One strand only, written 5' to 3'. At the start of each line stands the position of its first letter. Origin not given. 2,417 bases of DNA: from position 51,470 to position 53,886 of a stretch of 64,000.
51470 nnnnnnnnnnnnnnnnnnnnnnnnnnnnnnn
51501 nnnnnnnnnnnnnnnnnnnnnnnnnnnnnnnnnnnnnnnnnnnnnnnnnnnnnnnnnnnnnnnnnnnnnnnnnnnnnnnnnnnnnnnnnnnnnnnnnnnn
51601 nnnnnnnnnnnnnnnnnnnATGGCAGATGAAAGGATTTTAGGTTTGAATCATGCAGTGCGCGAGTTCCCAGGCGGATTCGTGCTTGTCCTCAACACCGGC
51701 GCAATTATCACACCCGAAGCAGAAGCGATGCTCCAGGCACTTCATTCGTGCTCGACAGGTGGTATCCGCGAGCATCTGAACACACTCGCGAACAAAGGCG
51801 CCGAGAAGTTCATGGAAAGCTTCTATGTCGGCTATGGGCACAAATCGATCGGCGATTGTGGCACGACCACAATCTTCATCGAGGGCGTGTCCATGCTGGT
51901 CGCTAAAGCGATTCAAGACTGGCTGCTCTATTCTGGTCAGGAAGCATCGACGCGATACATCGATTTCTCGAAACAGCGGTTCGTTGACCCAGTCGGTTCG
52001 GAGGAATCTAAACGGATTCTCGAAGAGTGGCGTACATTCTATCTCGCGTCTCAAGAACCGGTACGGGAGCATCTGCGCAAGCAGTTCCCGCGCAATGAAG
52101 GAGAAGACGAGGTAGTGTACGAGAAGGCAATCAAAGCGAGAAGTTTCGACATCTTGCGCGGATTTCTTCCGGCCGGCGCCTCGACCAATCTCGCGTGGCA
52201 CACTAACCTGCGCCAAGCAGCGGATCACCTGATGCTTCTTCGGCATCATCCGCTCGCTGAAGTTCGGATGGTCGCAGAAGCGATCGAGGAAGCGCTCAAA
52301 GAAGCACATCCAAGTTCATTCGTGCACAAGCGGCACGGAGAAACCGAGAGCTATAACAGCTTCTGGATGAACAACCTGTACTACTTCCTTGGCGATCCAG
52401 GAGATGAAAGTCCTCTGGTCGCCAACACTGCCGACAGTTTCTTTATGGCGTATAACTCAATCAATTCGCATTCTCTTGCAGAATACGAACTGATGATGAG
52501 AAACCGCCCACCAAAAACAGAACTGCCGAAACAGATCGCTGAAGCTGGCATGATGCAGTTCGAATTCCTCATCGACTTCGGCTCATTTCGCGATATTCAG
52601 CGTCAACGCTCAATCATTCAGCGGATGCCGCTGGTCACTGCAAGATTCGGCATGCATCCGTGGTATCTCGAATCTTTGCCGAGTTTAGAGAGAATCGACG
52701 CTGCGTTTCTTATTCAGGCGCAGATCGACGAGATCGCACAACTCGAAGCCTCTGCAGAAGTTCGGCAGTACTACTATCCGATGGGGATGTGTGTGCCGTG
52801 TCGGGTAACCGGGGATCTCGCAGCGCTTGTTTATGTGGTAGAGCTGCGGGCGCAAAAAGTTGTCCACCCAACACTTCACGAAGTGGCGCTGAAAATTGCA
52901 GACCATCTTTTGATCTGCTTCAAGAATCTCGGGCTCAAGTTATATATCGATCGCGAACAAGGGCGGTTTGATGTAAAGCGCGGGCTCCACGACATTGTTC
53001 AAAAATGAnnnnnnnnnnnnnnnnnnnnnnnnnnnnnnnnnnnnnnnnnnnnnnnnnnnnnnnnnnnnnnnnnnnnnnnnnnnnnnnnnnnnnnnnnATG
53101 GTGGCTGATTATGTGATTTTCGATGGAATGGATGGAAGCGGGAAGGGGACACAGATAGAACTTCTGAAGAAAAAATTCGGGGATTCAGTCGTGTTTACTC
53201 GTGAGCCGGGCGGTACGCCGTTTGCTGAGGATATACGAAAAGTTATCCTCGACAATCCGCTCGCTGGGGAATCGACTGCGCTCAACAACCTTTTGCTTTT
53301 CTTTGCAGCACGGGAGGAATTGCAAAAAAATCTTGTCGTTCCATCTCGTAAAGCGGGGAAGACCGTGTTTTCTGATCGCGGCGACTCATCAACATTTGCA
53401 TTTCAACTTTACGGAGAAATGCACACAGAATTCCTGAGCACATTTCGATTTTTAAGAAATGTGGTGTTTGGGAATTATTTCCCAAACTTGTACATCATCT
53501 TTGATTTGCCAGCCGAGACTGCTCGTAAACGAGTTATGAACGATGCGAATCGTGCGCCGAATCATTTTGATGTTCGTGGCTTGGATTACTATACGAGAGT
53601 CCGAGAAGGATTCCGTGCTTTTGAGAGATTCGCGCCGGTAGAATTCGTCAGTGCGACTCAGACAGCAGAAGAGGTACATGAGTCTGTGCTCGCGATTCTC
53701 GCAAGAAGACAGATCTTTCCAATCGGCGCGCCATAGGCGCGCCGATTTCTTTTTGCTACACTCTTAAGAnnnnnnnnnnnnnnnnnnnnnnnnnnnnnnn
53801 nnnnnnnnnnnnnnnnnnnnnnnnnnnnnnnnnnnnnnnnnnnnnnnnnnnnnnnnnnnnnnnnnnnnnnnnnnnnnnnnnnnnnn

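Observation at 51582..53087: Shared ~23-nt dyad motif upstream of thyX and tmk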

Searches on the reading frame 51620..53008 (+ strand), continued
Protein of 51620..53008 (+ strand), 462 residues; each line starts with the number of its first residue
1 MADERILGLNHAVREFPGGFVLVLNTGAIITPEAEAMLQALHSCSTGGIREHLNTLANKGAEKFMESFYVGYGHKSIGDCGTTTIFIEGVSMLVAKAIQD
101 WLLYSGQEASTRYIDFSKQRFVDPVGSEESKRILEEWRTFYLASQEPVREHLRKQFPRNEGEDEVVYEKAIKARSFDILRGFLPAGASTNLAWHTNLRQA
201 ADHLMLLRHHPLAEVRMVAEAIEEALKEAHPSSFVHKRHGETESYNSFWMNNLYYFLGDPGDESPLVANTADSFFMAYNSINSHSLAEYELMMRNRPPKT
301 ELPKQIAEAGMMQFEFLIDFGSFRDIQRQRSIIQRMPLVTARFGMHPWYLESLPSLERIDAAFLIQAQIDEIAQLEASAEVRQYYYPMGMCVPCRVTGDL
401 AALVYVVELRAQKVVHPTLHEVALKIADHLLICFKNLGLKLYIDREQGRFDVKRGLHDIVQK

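Call 32: find_encoding_contigs(protein=P0013, flank=4000, max_places=3)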
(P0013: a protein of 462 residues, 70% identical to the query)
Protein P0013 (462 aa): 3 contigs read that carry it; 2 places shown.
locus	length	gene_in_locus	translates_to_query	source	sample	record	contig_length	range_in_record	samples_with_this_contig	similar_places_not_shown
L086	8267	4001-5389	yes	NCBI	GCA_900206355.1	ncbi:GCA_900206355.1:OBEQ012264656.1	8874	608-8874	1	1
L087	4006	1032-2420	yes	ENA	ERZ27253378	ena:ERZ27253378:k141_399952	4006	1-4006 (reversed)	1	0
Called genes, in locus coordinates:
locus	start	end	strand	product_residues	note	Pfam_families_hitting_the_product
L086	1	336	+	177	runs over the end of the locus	PF01923:Cob_adeno_trans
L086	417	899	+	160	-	-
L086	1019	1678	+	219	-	-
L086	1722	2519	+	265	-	PF04402:SIMPL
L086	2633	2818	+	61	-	PF00584:SecE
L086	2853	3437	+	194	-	PF02357:NusG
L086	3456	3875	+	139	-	PF03946:Ribosomal_L11_N, PF00298:Ribosomal_L11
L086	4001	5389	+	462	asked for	PF02511:Thy1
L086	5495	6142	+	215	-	PF02223:Thymidylate_kin, PF13207:AAA_17 (faint)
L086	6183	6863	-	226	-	PF22769:DCD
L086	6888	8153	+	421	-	PF00464:SHMT, PF00155:Aminotran_1_2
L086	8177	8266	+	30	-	?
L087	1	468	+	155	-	?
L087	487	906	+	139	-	PF03946:Ribosomal_L11_N, PF00298:Ribosomal_L11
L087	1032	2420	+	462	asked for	PF02511:Thy1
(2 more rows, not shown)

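Call 33: find_encoding_contigs(protein=P0018, flank=6000, max_places=3)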
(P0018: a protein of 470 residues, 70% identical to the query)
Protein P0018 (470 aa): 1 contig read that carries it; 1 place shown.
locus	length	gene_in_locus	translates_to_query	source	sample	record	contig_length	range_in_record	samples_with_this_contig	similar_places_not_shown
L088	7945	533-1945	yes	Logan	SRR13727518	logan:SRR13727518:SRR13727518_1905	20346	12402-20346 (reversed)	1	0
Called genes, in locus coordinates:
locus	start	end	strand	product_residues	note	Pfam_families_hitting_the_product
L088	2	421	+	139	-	?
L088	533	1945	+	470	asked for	PF02511:Thy1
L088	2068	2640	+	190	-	PF22769:DCD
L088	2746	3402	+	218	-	PF02223:Thymidylate_kin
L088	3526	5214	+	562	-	PF03485:Arg_tRNA_synt_N, PF00750:tRNA-synt_1d, PF05746:DALR_1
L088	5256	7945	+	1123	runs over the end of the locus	PF00133:tRNA-synt_1, PF00300:His_Phos_1, PF00133:tRNA-synt_1, PF09334:tRNA-synt_1g (weak), PF08264:Anticodon_1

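Call 38: search_protein_families(library=pfam, proteins=[L004:7034-7516:+, L004:4551-4859:-, L086:417-899:+])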
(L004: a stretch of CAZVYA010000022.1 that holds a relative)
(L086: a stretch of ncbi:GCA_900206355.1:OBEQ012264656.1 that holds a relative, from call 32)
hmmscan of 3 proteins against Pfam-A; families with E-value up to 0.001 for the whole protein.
L004:7034-7516:+ (160 aa): 1 family
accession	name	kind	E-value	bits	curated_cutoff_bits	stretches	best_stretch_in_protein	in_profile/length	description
PF00383.29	dCMP_cyt_deam_1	-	0.00044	20.5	25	1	46-132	38-101/102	Cytidine and deoxycytidylate deaminase zinc-binding region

L004:4551-4859:- (102 aa): 0 families

L086:417-899:+ (160 aa): 1 family
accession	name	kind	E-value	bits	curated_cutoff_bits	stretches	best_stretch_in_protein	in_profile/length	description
PF13392.12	HNH_3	-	0.00066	19.7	24.8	0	122-142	20-40/46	HNH endonuclease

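Call 50: find_encoding_contigs(protein=P0002, flank=4000, max_places=2)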
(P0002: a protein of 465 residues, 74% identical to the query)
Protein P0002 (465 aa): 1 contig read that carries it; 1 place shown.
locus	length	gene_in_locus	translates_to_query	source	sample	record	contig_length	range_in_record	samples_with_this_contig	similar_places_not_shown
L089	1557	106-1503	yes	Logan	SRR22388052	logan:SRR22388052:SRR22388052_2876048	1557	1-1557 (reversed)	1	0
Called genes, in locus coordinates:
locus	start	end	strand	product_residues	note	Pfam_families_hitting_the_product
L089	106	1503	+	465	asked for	PF02511:Thy1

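Call 51: find_encoding_contigs(protein=P0004, flank=4000, max_places=2)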
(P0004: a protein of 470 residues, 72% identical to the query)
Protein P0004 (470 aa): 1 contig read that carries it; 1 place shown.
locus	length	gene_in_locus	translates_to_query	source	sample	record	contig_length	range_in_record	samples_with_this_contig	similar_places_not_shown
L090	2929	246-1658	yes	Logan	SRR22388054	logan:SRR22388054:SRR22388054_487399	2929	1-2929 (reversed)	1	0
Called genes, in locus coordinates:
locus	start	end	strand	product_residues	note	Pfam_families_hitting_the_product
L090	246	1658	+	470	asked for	PF02511:Thy1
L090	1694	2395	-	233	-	PF22769:DCD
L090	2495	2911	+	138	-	-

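Call 52: find_encoding_contigs(protein=P0006, flank=4000, max_places=2)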
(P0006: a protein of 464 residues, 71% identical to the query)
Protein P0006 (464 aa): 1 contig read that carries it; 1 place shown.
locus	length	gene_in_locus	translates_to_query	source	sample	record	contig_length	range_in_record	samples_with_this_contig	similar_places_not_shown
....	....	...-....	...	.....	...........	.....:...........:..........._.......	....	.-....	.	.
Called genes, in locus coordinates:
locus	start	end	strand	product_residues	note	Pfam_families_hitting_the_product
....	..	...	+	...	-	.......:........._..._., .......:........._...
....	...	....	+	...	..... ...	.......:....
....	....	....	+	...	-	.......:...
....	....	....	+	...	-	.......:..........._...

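Call 53: find_encoding_contigs(protein=P0014, flank=4000, max_places=2)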
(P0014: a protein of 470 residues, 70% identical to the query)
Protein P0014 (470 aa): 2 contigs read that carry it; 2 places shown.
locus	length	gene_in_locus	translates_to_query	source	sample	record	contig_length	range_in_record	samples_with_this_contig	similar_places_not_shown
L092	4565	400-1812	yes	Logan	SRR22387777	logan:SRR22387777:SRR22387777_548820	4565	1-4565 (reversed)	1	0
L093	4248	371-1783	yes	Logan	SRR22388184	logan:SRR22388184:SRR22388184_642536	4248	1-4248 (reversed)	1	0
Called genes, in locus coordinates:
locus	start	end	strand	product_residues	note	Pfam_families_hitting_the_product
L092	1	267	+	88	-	?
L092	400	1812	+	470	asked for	PF02511:Thy1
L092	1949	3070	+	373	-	PF06559:DCD_N, PF22769:DCD, PF22569:DCD_C, PF22769:DCD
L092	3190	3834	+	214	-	PF02223:Thymidylate_kin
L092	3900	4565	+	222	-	?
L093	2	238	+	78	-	?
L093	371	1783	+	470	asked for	PF02511:Thy1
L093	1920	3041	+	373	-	PF06559:DCD_N, PF22769:DCD, PF22569:DCD_C, PF22769:DCD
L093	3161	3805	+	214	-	PF02223:Thymidylate_kin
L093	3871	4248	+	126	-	?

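Call 68: search_protein_families(library=pfam, proteins=[L090:2495-2911:+], max_evalue=0.01)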
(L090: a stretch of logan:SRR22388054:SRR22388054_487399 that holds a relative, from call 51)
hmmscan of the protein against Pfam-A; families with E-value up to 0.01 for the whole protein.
L090:2495-2911:+ (138 aa): 0 families

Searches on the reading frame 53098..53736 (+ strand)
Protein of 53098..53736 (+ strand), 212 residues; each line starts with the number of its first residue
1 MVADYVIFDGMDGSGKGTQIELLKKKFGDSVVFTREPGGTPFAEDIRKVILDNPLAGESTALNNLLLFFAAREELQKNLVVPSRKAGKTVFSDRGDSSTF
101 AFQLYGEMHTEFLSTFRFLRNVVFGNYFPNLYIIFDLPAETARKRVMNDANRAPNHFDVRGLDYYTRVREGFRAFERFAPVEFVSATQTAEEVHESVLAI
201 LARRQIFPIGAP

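Call 8: search_protein_families(library=pfam, proteins=[window:53098-53736:+])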
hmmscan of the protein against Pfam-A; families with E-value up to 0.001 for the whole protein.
window:53098-53736:+ (212 aa): 2 families
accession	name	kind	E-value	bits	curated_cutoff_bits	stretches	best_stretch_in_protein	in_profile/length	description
PF02223.23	Thymidylate_kin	-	1.2e-26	94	27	1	8-196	1-184/185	Thymidylate kinase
PF13207.12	AAA_17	-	7.4e-05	23.5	27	0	10-32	2-24/136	AAA domain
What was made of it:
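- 53098..53736 (+): tmk (thymidylate kinase, 212 aa), followed by its own terminator (53721-53747) and argS. Pfam PF02223, 1.2e-26 (call 8).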

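Call 62: find_homologous_proteins(query=window:53098-53736:+, max_evalue=1e-40)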
Query window:53098-53736:+ (212 aa): 258 proteins with E <= 1e-40 among 1163 candidates; the best 120 are listed.
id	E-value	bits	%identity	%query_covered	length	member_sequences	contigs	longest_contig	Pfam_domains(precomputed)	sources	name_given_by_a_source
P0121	1.2e-135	468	100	100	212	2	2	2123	PF02223.24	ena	-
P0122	1.8e-90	320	70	95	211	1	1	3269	PF02223.24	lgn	-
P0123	6.1e-88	312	69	98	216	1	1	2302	PF02223.24,PF13207.13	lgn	-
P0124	3.5e-87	309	66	96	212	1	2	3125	PF02223.24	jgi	jgi:dTMP kinase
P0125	2.2e-85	303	66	98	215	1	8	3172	PF02223.24,PF13207.13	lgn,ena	-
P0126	1.9e-84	300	67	98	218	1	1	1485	PF02223.24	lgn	-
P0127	2.3e-84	300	65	97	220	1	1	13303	PF02223.24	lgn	-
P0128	6.9e-84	299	65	96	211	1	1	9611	PF02223.24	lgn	-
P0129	1.1e-83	298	67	97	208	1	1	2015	PF02223.24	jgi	jgi:dTMP kinase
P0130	1.6e-83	297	65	98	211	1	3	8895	PF02223.24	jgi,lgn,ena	-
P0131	4.1e-83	296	67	98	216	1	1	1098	PF02223.24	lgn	-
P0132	4.2e-83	296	68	95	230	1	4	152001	PF02223.24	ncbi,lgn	-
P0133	7.7e-83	295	65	98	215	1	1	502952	PF02223.24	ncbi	ncbi:MAG: dTMP kinase [Minisyncoccota bacterium]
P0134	8.4e-83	295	66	97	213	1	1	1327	PF02223.24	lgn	-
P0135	1.2e-82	294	65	96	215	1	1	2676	PF02223.24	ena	-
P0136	1.8e-82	294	65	96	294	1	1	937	PF02223.24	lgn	-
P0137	2.1e-82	294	65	98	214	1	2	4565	PF02223.24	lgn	-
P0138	2.3e-82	294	64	98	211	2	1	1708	PF02223.24,PF13207.13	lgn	-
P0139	3.7e-82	293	65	98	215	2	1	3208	PF02223.24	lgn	-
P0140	5.1e-82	292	65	98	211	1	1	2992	PF02223.24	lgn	-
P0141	6.1e-82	292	64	97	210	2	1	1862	PF02223.24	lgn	-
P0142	8.2e-82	292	66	96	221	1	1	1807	PF02223.24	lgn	-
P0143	1.8e-81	291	65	97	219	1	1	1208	PF02223.24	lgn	-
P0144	1.8e-81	291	67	94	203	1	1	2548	PF02223.24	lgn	-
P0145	2.3e-81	290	64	97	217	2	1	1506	PF02223.24,PF13207.13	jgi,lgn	jgi:dTMP kinase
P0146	2.7e-81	290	64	98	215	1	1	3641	PF02223.24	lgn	-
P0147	2.8e-81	290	64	96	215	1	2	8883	PF02223.24,PF13207.13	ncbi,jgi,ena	-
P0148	5.7e-81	289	63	95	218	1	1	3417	PF02223.24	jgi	-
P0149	7.4e-81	289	66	96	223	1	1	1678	PF02223.24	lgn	-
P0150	7.6e-81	289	63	98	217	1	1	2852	PF02223.24,PF13207.13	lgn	-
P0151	1.4e-80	288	63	98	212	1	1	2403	PF02223.24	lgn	-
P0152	3.5e-80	286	63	97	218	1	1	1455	PF02223.24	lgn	-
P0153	5.0e-80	286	65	98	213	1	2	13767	PF02223.24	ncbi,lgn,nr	ncbi:MAG: dTMP kinase [Patescibacteria group bacterium]|nr:dTMP kinase [Patescibacteria group bacter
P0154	5.8e-80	286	64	96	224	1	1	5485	PF02223.24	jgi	-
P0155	7.7e-80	285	63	97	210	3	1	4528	PF02223.24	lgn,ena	-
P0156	1.0e-79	285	64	96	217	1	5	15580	PF02223.24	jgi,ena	-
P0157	1.8e-79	284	61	97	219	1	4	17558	PF02223.24,PF13207.13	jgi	jgi:dTMP kinase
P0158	2.5e-79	284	64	97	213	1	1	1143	PF02223.24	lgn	-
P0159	2.7e-79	284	64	97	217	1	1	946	PF02223.24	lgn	-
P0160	4.4e-79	283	63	98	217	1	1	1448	PF02223.24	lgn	-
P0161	1.0e-78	282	65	98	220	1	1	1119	PF02223.24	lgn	-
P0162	1.5e-78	281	63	97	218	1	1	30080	PF02223.24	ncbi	-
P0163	1.6e-78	281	63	96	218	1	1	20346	PF02223.24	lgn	-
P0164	2.3e-78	281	62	97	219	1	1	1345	PF02223.24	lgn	-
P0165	2.7e-78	280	63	98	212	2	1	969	PF02223.24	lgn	-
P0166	3.6e-78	280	63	98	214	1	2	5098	PF02223.24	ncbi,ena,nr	ncbi:MAG: dTMP kinase [Parcubacteria group bacterium Gr01-1014_106]|nr:MAG: dTMP kinase [Parcubacter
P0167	4.2e-78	280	63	97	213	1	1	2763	PF02223.24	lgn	-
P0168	5.3e-78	279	62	97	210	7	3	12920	PF02223.24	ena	-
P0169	7.4e-78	279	60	97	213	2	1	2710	PF02223.24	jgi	-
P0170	8.4e-78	279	65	98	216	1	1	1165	PF02223.24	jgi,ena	-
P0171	9.7e-78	279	62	97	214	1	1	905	PF02223.24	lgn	-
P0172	1.1e-77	278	62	97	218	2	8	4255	PF02223.24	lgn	-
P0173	1.3e-77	278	63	97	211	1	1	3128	PF02223.24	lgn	-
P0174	1.7e-77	278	63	97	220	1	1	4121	PF02223.24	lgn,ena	-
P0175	1.9e-77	278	64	94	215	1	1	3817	PF02223.24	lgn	-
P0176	3.5e-77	277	63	97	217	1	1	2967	PF02223.24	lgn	-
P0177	3.8e-77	277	62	97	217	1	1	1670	PF02223.24,PF13207.13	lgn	-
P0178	4.4e-77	276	63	98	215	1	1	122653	PF02223.24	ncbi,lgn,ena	-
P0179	4.7e-77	276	61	97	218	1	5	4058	PF02223.24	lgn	-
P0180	7.7e-77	276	62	96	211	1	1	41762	PF02223.24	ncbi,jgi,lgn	ncbi:MAG: dTMP kinase [Candidatus Paceibacterota bacterium]|jgi:dTMP kinase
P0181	9.2e-77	275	61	96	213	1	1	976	PF02223.24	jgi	-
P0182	1.1e-76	275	62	98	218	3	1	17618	PF02223.24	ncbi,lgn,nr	ncbi:MAG: dTMP kinase [bacterium]|nr:dTMP kinase [bacterium]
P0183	1.2e-76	275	60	97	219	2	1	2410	PF02223.24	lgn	-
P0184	1.4e-76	275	62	95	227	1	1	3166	PF02223.24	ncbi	-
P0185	2.0e-76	274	64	94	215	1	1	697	PF02223.24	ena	-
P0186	2.2e-76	274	64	95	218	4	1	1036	PF02223.24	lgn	-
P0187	2.2e-76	274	63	98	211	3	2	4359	PF02223.24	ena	-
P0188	2.5e-76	274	62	97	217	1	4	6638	PF02223.24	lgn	-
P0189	2.7e-76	274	62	97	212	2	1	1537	PF02223.24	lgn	-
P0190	3.4e-76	273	65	97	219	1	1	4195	PF02223.24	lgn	-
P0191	4.0e-76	273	61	98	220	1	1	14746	PF02223.24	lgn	-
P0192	4.7e-76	273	63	94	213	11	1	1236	PF02223.24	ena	-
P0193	6.7e-76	273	61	99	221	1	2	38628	PF02223.24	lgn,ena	-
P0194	8.7e-76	272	62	97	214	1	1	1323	PF02223.24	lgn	-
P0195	2.3e-75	271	62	97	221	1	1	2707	PF02223.24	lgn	-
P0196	3.4e-75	270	63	95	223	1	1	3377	PF02223.24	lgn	-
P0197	4.1e-75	270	60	97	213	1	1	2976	PF02223.24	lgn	-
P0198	4.4e-75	270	62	96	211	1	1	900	PF02223.24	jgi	jgi:dTMP kinase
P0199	7.5e-75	269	63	97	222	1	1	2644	PF02223.24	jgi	jgi:dTMP kinase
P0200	8.9e-75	269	64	97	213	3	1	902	PF02223.24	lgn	-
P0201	1.5e-74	268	61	97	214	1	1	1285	PF02223.24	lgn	-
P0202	1.7e-74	268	61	98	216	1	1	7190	PF02223.24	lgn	-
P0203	1.7e-74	268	60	98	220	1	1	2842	PF02223.24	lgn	-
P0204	1.9e-74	268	60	97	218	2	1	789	PF02223.24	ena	-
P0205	2.1e-74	268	62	97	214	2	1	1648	PF02223.24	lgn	-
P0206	3.4e-74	267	65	92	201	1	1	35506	PF02223.24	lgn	-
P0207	4.8e-74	266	62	95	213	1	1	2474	PF02223.24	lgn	-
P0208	6.9e-74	266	61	94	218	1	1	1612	PF02223.24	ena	-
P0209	1.1e-73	265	62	98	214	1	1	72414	PF02223.24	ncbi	-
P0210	1.1e-73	265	64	98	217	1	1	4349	PF02223.24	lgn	-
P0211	1.1e-73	265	59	97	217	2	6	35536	PF02223.24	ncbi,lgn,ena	-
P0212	1.4e-73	265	62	95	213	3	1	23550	PF02223.24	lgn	-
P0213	1.7e-73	265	60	98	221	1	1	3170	PF02223.24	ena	-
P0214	2.8e-73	264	61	99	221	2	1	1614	PF02223.24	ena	-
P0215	3.5e-73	264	63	96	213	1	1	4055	PF02223.24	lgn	-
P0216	4.2e-73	263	60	98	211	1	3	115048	PF02223.24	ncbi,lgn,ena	ncbi:MAG: dTMP kinase [Patescibacteria group bacterium]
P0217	4.7e-73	263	62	93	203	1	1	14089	PF02223.24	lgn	-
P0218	5.0e-73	263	61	96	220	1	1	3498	PF02223.24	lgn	-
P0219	8.3e-73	262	61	95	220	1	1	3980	PF02223.24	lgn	-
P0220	9.3e-73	262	60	96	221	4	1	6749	PF02223.24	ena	-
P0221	1.2e-72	262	61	97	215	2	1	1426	PF02223.24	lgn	-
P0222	3.2e-72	261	63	97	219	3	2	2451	PF02223.24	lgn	-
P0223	3.4e-72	260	61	97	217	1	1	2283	PF02223.24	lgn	-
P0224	7.5e-72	259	63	96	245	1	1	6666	PF02223.24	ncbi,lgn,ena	-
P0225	8.9e-72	259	60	97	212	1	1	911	PF02223.24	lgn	-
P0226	1.1e-71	259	62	97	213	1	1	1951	PF02223.24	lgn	-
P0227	1.5e-71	258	59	96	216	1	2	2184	PF02223.24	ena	-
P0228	1.6e-71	258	62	93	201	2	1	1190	PF02223.24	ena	-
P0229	1.8e-71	258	61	97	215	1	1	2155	PF02223.24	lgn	-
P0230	1.9e-71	258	60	96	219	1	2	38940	PF02223.24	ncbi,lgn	-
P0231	2.0e-71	258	62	93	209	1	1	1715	PF02223.24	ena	-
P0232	2.3e-71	258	57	97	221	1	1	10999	PF02223.24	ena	-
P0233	3.1e-71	257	59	98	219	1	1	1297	PF02223.24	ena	-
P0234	3.2e-71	257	62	95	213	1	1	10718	PF02223.24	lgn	-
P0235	3.3e-71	257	60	97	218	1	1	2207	PF02223.24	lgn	-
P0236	3.4e-71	257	61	97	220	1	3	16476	PF02223.24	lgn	-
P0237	3.4e-71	257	58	97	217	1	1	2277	PF02223.24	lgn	-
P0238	3.6e-71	257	59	97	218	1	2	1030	PF02223.24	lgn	-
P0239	4.9e-71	257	60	95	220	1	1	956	PF02223.24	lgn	-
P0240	6.7e-71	256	60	97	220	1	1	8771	PF02223.24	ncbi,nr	ncbi:MAG: dTMP kinase [bacterium]|nr:dTMP kinase [bacterium]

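Call 63: find_encoding_contigs(protein=P0122, flank=4000, max_places=2)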
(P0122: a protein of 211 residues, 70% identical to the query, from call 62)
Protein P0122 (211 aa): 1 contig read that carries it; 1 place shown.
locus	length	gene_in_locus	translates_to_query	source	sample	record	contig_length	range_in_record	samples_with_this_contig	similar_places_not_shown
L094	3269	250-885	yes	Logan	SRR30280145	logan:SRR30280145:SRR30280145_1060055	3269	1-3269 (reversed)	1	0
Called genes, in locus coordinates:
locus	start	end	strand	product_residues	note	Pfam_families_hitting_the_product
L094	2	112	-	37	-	?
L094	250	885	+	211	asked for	PF02223:Thymidylate_kin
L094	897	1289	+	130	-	PF22751:DUF488-N3a, PF22752:DUF488-N3i (weak), PF04343:DUF488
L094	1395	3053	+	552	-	PF03485:Arg_tRNA_synt_N, PF00750:tRNA-synt_1d, PF05746:DALR_1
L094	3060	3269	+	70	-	?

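Call 64: find_encoding_contigs(protein=P0123, flank=4000, max_places=2)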
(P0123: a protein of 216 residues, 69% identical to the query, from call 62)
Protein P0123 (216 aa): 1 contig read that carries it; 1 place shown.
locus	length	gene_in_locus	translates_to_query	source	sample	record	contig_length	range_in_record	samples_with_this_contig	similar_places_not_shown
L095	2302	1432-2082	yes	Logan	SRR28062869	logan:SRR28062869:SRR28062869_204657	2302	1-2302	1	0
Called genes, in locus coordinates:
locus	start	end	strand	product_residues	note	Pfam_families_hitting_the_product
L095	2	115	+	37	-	?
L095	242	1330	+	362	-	PF06559:DCD_N, PF22769:DCD, PF22569:DCD_C, PF22769:DCD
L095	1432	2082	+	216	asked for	PF02223:Thymidylate_kin, PF13207:AAA_17 (faint)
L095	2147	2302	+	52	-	?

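Call 65: find_encoding_contigs(protein=P0132, flank=10000, max_places=1)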
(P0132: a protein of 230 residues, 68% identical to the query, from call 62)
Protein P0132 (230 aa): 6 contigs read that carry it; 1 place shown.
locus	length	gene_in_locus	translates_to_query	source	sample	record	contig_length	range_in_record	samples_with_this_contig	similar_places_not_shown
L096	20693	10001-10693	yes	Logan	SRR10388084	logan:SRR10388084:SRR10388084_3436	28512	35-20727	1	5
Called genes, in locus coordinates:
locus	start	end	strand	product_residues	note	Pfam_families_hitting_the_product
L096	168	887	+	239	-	-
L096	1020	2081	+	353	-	PF01594:AI-2E_transport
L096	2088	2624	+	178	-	PF01923:Cob_adeno_trans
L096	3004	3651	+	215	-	-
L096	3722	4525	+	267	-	PF04402:SIMPL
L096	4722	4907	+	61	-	PF00584:SecE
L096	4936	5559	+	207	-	PF02357:NusG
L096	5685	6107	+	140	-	PF03946:Ribosomal_L11_N, PF00298:Ribosomal_L11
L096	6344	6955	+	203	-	PF02511:Thy1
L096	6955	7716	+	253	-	-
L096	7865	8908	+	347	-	PF06559:DCD_N, PF22769:DCD, PF22569:DCD_C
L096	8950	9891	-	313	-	PF02511:Thy1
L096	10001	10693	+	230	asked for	PF02223:Thymidylate_kin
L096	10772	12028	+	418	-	PF00464:SHMT, PF00155:Aminotran_1_2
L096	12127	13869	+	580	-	PF03485:Arg_tRNA_synt_N, PF00750:tRNA-synt_1d, PF05746:DALR_1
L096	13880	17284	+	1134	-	PF00133:tRNA-synt_1, PF00300:His_Phos_1, PF00133:tRNA-synt_1, PF09334:tRNA-synt_1g (weak), PF08264:Anticodon_1, PF19302:DUF5915 (faint)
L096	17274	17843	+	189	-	PF11967:RecO_N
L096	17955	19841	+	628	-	-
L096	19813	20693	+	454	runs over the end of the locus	PF00587:tRNA-synt_2b, PF03129:HGTP_anticodon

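Call 68: search_protein_families(library=pfam, proteins=[L096:8950-9891:-, L096:6955-7716:+], max_evalue=0.01)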
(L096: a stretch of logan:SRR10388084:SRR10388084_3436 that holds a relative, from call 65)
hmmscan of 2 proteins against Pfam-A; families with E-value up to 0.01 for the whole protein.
L096:8950-9891:- (313 aa): 1 family
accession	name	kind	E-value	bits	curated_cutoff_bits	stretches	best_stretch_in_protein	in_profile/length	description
PF02511.20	Thy1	-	3.9e-56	190.3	24.8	1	46-256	1-190/191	Thymidylate synthase complementing protein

L096:6955-7716:+ (253 aa): 1 family
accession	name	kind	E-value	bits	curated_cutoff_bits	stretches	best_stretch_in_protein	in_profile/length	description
PF02511.20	Thy1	-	0.0033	17.7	24.8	0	95-220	53-185/191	Thymidylate synthase complementing protein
